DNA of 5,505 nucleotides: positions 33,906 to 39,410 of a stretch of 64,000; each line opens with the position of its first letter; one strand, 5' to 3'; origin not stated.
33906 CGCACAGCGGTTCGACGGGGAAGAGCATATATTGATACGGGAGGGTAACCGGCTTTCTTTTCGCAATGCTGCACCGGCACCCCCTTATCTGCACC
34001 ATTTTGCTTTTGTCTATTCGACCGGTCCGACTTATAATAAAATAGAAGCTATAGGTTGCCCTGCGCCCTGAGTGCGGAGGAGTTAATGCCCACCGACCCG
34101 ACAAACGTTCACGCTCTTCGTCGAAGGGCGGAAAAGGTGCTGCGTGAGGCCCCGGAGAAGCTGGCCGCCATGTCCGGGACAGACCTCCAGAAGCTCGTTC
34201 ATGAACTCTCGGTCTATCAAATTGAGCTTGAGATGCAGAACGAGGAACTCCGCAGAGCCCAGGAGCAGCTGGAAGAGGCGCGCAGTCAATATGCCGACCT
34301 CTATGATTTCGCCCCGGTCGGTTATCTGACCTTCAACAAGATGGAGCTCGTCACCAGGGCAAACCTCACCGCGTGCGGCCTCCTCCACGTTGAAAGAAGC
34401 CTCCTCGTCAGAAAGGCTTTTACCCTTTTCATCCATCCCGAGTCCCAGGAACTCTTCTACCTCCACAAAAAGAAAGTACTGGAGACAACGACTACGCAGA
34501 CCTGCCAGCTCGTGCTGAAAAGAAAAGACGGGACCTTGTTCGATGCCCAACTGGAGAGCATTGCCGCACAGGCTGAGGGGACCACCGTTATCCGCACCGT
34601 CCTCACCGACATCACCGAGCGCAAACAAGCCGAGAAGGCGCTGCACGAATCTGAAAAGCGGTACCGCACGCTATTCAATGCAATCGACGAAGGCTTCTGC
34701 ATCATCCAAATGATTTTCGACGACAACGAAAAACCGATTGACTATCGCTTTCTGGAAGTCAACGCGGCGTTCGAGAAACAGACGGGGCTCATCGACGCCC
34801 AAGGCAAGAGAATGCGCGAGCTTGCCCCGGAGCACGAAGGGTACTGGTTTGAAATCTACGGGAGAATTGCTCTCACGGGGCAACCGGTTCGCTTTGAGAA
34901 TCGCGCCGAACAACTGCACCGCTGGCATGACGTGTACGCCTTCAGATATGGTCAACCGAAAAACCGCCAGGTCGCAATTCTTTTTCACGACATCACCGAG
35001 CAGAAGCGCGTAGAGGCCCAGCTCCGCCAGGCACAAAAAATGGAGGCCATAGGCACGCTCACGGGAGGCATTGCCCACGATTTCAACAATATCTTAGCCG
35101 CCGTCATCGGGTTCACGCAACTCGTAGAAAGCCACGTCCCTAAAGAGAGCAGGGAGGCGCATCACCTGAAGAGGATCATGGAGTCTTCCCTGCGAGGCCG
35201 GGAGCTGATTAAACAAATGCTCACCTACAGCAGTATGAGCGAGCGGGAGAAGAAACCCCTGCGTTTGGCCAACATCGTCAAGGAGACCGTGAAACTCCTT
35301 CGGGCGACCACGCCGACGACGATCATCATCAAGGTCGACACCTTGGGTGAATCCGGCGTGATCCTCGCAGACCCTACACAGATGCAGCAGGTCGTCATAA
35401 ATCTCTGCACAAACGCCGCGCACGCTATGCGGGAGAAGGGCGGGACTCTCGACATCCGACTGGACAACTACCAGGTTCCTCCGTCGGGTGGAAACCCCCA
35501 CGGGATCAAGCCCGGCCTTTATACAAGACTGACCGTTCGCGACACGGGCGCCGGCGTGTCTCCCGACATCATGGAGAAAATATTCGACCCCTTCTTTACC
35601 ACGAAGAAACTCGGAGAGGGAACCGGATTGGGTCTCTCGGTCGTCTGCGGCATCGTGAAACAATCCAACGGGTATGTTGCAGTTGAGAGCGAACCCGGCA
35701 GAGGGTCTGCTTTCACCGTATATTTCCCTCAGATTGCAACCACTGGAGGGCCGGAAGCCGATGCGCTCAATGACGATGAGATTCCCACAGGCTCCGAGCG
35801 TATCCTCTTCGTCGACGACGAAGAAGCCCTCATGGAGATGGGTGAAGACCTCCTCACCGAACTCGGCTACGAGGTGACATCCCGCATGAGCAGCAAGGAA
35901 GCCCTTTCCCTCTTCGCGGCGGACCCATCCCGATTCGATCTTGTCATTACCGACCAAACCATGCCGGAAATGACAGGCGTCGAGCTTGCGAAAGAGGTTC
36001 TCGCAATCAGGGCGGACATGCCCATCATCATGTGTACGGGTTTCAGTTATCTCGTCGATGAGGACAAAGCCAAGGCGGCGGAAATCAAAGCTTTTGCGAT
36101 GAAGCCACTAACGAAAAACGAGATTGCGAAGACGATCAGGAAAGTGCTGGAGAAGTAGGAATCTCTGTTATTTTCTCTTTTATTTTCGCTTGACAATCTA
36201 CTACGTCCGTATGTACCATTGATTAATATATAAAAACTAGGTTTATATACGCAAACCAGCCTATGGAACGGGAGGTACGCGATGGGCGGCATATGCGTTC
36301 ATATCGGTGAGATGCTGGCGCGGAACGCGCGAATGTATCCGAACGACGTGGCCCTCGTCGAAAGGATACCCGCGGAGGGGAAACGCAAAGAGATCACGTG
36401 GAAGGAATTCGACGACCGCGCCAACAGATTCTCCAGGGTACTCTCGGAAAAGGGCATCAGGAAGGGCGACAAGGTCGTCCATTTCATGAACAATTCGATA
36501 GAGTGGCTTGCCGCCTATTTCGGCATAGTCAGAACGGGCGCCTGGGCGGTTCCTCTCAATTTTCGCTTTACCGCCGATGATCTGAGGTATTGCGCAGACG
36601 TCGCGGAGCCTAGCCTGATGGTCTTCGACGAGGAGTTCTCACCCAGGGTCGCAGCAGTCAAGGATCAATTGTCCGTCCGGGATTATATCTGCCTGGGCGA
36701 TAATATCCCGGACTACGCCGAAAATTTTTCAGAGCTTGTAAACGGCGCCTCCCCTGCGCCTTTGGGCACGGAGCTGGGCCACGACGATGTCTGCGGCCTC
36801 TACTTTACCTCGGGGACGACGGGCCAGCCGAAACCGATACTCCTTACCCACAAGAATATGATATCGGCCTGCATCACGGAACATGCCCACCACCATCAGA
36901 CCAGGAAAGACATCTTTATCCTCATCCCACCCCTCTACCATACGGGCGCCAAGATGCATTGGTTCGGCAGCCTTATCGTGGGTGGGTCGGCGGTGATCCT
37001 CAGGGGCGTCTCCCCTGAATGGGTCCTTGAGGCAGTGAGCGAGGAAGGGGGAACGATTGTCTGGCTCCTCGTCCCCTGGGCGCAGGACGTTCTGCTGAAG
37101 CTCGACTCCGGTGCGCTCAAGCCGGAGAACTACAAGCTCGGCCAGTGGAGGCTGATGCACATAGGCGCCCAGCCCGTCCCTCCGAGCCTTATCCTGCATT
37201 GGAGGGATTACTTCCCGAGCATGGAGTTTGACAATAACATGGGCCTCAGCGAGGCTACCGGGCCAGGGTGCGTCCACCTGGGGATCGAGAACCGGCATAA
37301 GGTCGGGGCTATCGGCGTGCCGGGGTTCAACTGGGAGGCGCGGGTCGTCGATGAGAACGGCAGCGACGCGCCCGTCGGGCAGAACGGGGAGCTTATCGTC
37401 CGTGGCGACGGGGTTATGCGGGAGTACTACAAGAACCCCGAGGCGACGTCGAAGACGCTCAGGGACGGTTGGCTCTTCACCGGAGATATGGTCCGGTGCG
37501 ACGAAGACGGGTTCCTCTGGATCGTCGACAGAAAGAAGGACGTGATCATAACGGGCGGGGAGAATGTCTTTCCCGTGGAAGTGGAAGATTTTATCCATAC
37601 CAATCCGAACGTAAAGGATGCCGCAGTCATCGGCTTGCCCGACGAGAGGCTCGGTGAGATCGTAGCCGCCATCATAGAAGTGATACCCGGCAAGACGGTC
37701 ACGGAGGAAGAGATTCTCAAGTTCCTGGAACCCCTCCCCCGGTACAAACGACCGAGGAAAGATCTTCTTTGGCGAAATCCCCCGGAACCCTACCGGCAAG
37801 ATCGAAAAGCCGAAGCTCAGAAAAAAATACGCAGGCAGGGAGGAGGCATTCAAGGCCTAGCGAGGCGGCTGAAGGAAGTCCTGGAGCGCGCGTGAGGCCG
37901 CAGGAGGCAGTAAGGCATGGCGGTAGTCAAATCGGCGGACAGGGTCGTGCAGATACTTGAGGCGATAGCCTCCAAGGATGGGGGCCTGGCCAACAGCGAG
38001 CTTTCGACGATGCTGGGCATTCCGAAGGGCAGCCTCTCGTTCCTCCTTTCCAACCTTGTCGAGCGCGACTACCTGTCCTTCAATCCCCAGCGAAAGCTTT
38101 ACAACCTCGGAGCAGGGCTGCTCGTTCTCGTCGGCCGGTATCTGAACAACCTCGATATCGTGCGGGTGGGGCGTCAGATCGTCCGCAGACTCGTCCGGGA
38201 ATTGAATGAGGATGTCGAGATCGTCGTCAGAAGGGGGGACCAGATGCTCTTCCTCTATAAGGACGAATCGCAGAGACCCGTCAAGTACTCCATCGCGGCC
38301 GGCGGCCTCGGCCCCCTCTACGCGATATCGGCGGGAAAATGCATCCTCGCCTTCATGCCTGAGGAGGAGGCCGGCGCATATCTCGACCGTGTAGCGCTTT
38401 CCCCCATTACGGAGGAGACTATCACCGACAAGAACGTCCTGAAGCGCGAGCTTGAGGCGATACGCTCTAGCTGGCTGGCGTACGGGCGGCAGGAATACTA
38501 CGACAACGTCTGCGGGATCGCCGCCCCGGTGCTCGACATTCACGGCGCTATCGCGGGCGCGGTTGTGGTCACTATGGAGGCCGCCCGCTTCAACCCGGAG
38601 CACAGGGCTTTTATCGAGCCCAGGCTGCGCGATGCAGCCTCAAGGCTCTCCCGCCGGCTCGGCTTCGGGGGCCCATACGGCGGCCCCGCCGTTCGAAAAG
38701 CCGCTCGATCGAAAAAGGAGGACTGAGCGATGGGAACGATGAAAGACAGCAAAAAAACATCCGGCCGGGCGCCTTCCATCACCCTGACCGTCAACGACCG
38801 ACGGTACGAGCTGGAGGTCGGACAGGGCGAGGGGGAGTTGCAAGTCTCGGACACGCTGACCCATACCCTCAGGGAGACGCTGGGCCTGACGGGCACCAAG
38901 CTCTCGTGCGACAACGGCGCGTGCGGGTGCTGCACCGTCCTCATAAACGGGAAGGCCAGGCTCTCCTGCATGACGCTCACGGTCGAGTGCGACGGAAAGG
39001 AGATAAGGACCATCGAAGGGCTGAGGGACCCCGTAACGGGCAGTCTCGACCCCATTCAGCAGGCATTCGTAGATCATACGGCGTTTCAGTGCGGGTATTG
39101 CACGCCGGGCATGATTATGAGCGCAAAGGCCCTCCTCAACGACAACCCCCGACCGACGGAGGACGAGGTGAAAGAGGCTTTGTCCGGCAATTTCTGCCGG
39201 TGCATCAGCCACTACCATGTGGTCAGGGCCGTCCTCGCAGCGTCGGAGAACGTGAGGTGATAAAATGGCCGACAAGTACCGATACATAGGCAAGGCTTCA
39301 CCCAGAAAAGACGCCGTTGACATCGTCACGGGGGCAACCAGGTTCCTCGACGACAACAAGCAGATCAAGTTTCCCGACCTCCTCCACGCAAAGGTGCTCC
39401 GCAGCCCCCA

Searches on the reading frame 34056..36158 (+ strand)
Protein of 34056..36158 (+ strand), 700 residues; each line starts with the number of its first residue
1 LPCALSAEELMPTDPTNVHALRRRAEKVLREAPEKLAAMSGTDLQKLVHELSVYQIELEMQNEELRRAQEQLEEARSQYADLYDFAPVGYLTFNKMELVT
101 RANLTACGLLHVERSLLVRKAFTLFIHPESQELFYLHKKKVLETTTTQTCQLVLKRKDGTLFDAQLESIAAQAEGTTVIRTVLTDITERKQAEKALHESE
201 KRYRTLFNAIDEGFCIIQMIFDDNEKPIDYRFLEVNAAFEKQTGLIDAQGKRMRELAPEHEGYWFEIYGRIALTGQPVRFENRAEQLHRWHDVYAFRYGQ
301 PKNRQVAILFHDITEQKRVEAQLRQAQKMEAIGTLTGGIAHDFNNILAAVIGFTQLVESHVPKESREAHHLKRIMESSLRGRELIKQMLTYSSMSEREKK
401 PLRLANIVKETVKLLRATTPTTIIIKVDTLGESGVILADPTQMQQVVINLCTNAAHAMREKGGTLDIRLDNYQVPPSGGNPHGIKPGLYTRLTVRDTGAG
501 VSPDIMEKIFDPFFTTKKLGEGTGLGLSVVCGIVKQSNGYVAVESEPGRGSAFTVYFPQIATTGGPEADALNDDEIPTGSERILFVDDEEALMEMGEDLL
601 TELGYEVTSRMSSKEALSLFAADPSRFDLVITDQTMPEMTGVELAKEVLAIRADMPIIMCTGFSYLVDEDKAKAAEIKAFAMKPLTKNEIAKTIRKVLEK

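Call 84: search_protein_families(library=pfam, proteins=[window:34056-36158:+], max_evalue=0.000001)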
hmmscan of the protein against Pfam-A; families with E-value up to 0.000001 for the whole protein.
window:34056-36158:+ (700 aa): 5 families
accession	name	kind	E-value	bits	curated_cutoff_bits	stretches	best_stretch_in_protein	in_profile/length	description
PF02518.31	HATPase_c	-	4.8e-23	82.1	26.4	1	439-559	2-109/111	Histidine kinase-, DNA gyrase B-, and HSP90-like ATPase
PF00072.30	Response_reg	-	4.9e-19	69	30.2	1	583-694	1-110/111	Response regulator receiver domain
PF00512.31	HisKA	-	2e-10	41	26.9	1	333-395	3-64/66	His Kinase A (phospho-acceptor) domain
PF13188.13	PAS_8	-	3e-10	40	21.8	0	202-263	2-53/65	PAS domain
PF13426.13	PAS_9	-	5.6e-09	36.7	27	1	88-188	2-103/103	PAS domain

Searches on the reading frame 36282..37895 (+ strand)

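Call 84: search_protein_families(library=pfam, proteins=[window:36282-37895:+], max_evalue=0.000001)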
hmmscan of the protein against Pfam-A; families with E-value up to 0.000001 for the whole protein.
window:36282-37895:+ (537 aa): 2 families
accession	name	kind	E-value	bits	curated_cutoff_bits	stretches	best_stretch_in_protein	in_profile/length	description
PF00501.34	AMP-binding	-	6.6e-75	252.7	29.9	1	13-383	2-384/384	AMP-binding enzyme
PF13193.12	AMP-binding_C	-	1.6e-09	39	24.5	1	433-493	1-62/76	AMP-binding enzyme C-terminal domain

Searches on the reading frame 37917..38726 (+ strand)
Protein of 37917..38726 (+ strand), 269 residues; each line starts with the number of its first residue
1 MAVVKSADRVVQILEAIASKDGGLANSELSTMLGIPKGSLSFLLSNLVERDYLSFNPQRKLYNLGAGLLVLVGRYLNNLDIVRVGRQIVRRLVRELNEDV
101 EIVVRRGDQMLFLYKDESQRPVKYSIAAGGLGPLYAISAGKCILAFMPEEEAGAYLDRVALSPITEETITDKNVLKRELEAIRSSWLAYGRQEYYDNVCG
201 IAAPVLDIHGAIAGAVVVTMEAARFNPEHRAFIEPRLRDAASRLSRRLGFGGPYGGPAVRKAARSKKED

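Call 85: search_protein_families(library=pfam, proteins=[window:37917-38726:+], max_evalue=0.000001)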
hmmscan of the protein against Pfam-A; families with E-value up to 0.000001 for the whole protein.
window:37917-38726:+ (269 aa): 2 families
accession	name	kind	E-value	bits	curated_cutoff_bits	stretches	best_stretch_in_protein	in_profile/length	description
PF01614.24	IclR_C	-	1.5e-36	126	24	1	74-246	2-174/174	Bacterial transcriptional regulator IclR C-terminal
PF09339.16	HTH_IclR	-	5.2e-11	42.6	22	1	6-56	1-51/52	IclR helix-turn-helix domain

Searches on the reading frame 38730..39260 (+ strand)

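Call 85: search_protein_families(library=pfam, proteins=[window:38730-39260:+], max_evalue=0.000001)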
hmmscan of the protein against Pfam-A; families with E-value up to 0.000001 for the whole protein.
window:38730-39260:+ (176 aa): 2 families
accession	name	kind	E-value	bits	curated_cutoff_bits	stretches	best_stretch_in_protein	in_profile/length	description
PF01799.25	Fer2_2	-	1.5e-30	105.5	30.3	1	94-168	1-74/75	[2Fe-2S] binding domain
PF13085.11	Fer2_3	-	2.9e-07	30.9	27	1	39-97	34-88/107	2Fe-2S iron-sulfur cluster binding domain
